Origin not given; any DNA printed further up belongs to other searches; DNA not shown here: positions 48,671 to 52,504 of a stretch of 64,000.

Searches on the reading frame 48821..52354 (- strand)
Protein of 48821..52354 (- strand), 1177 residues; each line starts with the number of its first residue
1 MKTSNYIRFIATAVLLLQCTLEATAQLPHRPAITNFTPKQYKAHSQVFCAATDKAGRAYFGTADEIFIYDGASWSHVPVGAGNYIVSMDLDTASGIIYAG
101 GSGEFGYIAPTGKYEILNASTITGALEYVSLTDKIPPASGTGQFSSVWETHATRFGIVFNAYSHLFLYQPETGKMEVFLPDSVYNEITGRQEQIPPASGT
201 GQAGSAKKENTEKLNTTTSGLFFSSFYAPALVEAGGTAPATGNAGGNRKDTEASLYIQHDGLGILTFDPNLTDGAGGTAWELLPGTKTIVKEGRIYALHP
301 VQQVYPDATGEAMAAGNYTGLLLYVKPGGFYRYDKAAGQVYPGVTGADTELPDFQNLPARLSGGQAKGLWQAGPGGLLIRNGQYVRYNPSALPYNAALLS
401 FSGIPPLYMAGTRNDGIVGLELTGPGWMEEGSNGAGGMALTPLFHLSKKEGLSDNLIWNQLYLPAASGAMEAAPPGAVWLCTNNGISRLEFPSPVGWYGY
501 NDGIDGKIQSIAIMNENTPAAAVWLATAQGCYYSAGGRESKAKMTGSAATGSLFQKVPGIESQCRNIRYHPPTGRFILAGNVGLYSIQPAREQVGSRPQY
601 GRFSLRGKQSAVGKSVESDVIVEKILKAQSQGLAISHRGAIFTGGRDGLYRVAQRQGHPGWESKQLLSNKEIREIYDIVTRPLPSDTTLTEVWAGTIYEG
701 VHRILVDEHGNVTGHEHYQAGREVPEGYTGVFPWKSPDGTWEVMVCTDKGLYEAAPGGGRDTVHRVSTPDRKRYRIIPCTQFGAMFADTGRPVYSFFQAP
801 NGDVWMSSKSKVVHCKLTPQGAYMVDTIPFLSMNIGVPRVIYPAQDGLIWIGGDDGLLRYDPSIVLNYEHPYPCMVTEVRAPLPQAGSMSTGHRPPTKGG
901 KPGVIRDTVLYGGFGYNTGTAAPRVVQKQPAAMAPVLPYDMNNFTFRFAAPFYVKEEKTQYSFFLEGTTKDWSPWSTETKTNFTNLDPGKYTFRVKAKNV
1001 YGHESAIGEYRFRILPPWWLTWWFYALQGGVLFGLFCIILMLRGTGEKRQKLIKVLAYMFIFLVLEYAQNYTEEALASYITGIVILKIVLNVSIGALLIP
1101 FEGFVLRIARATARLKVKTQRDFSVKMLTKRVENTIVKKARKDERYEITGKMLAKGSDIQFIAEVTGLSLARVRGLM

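Call 95: search_protein_families(library=pfam, proteins=[window:48821-52354:-], max_evalue=0.00001)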
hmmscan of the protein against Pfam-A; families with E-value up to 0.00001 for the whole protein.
window:48821-52354:- (1177 aa): 2 families
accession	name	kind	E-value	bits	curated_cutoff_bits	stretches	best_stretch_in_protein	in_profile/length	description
PF07495.19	Y_Y_Y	-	2.1e-11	44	26.6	1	953-1007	2-56/65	Y_Y_Y domain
PF07494.17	Reg_prop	-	1.6e-06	28.1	20.4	0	791-808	5-22/24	Two component regulator propeller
